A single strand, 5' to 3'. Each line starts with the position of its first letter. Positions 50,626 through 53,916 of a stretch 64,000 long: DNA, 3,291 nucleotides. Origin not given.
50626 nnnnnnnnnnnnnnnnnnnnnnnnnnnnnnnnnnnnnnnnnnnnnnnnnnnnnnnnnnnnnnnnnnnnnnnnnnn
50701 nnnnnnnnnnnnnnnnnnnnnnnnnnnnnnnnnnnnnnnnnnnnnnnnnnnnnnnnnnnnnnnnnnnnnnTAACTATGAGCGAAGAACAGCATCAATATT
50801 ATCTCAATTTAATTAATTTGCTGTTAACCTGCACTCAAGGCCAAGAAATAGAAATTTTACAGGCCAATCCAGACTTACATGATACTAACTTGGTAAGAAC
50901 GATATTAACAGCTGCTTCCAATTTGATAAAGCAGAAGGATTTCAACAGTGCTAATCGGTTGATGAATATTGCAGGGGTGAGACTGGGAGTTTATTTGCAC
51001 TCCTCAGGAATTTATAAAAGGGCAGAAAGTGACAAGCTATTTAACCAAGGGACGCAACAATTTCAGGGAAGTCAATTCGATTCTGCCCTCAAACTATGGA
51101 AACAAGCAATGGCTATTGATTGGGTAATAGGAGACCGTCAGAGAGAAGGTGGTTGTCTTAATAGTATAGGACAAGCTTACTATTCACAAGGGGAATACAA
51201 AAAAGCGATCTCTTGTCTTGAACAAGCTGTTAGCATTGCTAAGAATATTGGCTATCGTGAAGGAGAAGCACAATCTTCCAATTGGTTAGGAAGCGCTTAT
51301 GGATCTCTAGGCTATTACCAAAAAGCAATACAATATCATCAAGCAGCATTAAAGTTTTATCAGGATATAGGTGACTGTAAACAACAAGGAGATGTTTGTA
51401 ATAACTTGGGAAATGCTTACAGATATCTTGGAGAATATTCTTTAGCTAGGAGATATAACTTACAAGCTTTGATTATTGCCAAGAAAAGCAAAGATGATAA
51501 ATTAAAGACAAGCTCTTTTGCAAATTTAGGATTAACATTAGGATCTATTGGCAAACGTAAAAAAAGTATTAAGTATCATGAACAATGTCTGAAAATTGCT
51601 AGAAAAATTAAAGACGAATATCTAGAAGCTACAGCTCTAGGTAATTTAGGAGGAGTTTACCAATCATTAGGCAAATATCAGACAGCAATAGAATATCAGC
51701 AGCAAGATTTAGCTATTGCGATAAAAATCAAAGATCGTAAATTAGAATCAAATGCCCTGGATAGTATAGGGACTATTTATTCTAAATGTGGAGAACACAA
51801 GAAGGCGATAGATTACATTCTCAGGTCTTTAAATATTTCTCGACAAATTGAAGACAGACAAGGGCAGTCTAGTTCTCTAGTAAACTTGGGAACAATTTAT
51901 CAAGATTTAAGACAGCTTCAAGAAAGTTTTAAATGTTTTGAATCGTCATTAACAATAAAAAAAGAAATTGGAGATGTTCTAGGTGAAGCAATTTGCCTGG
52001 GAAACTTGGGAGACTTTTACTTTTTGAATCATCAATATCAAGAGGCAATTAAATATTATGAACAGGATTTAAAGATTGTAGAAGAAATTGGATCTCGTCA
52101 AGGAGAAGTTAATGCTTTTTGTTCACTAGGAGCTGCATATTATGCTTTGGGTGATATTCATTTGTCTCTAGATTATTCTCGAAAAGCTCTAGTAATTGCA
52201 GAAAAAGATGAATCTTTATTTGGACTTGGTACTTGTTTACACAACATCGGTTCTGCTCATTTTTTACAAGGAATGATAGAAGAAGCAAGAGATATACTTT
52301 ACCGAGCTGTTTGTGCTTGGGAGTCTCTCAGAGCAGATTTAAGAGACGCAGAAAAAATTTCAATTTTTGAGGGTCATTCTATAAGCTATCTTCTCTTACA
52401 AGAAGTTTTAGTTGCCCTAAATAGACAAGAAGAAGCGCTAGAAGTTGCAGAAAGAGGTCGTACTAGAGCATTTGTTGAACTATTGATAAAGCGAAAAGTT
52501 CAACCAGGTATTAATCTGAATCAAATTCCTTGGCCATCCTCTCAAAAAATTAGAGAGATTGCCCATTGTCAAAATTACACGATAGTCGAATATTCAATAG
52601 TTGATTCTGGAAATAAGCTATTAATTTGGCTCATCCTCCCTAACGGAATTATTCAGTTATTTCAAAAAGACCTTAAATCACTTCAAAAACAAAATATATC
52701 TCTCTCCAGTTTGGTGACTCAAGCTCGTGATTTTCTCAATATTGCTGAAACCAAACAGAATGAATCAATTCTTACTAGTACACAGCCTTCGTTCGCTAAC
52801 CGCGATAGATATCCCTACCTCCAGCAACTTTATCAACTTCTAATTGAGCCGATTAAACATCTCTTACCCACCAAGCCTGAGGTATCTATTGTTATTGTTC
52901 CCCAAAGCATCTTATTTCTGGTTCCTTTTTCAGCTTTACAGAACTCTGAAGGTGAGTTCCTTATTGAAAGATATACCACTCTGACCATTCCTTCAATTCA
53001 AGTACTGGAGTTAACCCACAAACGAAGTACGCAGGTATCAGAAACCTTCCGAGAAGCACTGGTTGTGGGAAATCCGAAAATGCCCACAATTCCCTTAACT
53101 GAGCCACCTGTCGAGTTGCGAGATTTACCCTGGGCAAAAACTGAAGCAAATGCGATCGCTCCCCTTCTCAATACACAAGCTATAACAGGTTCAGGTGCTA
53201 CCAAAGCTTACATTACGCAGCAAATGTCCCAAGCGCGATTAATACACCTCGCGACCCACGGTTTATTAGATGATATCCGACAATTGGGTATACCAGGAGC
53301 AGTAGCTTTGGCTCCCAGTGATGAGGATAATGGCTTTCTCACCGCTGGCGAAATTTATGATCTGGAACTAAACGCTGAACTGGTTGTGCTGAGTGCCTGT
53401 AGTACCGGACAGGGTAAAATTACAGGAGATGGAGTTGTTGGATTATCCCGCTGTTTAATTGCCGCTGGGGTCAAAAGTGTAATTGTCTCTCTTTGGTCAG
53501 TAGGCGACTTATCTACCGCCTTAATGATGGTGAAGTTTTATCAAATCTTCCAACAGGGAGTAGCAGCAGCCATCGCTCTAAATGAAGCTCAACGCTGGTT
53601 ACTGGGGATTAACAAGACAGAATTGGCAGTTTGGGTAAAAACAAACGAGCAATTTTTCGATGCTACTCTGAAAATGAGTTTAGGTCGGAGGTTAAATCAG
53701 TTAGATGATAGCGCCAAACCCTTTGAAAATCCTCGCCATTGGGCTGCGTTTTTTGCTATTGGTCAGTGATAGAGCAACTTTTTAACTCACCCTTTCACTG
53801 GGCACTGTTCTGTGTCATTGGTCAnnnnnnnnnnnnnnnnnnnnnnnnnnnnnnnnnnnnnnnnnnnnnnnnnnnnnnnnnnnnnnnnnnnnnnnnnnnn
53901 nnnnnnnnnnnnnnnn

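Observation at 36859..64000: Translationally coupled battery of eight TPR-CHAT (caspase-like) protease genes next to a tyrosine recombinase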

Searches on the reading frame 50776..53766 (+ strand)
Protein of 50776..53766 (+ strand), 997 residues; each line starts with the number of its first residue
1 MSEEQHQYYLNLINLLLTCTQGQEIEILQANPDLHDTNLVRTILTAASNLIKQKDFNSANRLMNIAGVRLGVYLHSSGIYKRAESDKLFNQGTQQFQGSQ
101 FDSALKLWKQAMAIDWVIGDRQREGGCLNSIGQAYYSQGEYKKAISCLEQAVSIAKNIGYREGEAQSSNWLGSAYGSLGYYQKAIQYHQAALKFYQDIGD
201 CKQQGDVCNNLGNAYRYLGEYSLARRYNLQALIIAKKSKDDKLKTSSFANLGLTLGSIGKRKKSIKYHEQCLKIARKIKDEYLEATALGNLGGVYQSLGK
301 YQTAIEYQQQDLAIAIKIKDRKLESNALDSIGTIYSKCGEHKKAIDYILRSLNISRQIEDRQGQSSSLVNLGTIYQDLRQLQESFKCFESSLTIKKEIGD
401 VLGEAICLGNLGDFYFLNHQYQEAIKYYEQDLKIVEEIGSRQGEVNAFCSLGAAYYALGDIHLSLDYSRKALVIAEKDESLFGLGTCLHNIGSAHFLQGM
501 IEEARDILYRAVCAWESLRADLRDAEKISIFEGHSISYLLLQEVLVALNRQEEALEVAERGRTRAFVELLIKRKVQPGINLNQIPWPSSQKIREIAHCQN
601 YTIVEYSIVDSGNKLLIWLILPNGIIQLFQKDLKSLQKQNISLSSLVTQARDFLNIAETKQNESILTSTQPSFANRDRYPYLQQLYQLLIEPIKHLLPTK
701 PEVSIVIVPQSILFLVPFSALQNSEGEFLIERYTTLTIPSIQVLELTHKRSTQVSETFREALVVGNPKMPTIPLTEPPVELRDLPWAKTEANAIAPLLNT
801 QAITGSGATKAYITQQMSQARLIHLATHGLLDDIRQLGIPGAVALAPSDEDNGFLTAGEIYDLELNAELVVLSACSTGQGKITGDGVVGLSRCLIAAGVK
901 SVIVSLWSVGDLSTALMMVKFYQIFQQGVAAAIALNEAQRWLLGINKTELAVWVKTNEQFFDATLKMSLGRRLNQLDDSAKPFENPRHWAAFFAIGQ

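Call 5: search_protein_families(library=pfam, proteins=[window:50776-53766:+], max_evalue=0.01)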
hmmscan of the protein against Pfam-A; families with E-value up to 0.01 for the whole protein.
window:50776-53766:+ (997 aa): 20 families
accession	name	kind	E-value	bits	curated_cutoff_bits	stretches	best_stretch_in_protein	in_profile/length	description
PF12770.12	CHAT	-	5.4e-67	226.7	24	1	680-997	2-289/289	CHAT domain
PF13424.12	TPR_12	-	2.8e-59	197.7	30.1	7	366-435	4-75/77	Tetratricopeptide repeat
PF13374.12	TPR_10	-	1.1e-48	162.4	27.5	5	285-317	2-34/42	Tetratricopeptide repeat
PF00515.34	TPR_1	-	2.1e-43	144.9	27.8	3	128-156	4-32/34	Tetratricopeptide repeat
PF07719.23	TPR_2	-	1.3e-34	115.9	27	2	128-157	4-33/34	Tetratricopeptide repeat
PF13181.12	TPR_8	-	4.4e-34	114.1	25.7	1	128-157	4-33/34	Tetratricopeptide repeat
PF13176.12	TPR_7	-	6.7e-33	110.4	27.9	3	327-361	1-35/36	Tetratricopeptide repeat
PF17874.7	TPR_MalT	-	1.1e-10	41.7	45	1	333-516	9-192/336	MalT-like TPR region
PF24885.1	TPR_NPHP3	-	6.2e-09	36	100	2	125-246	92-224/239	Nephrocystin-3 TPR domain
PF13428.12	TPR_14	-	6.7e-09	36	23.5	0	131-155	7-31/44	Tetratricopeptide repeat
PF25068.1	ARM_TT21_4th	-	2.8e-07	31.4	30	0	411-434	5-28/153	Tetratricopeptide repeat protein 21 forth ARM domain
PF14938.12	SNAP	-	8e-07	29.2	25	1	74-199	23-149/282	Soluble NSF attachment protein, SNAP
PF10579.15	Rapsyn_N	-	4.8e-06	27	23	0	271-320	32-78/80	Rapsyn N-terminal myristoylation and linker region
PF13432.12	TPR_16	-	7.3e-06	26.8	32.7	1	131-195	3-61/65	Tetratricopeptide repeat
PF22883.1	Consortin_N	-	1e-05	25.8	27.7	0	127-149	8-30/52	Consortin, N-terminal domain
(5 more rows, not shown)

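Call 8: search_protein_families(library=padloc, proteins=[window:50776-53766:+], max_evalue=0.01)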
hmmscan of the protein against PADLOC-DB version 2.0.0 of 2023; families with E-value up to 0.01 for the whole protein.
window:50776-53766:+ (997 aa): 3 families
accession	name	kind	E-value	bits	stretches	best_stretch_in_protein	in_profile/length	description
PDLC01169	TPR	-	2.3e-49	166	4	326-418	110-202/252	TPR repeats containing protein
PDLC01078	C3a156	-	0.0013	16.4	0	166-279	51-154/268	oxidoreductase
PDLC01092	C3a198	-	0.0041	14.1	0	342-434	212-301/523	TPR protein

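Call 11: search_protein_families(library=ncbifam, proteins=[window:50776-53766:+], max_evalue=0.001)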
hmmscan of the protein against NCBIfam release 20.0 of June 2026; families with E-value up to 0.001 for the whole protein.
window:50776-53766:+ (997 aa): 14 families
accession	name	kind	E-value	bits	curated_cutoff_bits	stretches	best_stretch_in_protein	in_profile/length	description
NF041717.1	HaaA_phane_TPR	equivalog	1.2e-40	139.5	1125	2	99-438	526-865/882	cyclophane-containing RiPP biosynthesis TPR protein HaaT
NF053520.1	HK_Porph_FimS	equivalog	5e-36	124.2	600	3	257-421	96-260/618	sensor histidine kinase FimS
NF053617.1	SARPRegAfsRStmc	equivalog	8.5e-20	70.3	1430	2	190-412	721-943/986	SARP-family global regulator AfsR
NF040586.1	FxSxx_TPR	equivalog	2.2e-16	59.6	300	2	127-276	430-587/830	FxSxx-COOH system tetratricopeptide repeat protein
TIGR02521.1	type_IV_pilW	equivalog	2.9e-14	53.2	154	1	131-322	37-216/234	type IV pilus biogenesis/stability protein PilW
NF053720.1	NsdA_fam_reg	subfamily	4.6e-13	49.5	75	0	217-265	213-261/432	NsdA family TPR-like regulatory protein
NF002725.1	PRK02603.1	equivalog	8.7e-12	45.4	143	1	295-378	45-119/173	photosystem I assembly protein Ycf3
NF053779.1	BT3442_fam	equivalog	1.7e-11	43.5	940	1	189-356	86-253/563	BT3442 family protein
NF040959.1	MamA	equivalog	7.2e-10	38.6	200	0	81-194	67-168/204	magnetosome protein MamA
NF047507.1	TPR_BatC_Lepto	exception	2.5e-09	36.9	175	0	297-357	70-128/214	TPR repeat-containing protein BatC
NF058541.1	SusR_regulator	equivalog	1.2e-07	31.3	480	1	192-445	32-281/515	SusR family glycan utilization regulator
NF033762.1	social_mot_Tgl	equivalog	1.7e-06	27.6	225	0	409-504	104-189/252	social motility TPR repeat lipoprotein Tgl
TIGR02917.1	PEP_TPR_lipo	equivalog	5.3e-06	24.6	312.2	0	360-433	731-798/899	XrtA/PEP-CTERM system TPR-repeat protein PrsT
NF052312.1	T9SS_PorW_SprE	equivalog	7.9e-05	21.5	250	0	239-436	169-359/716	type IX secretion system periplasmic lipoprotein PorW/SprE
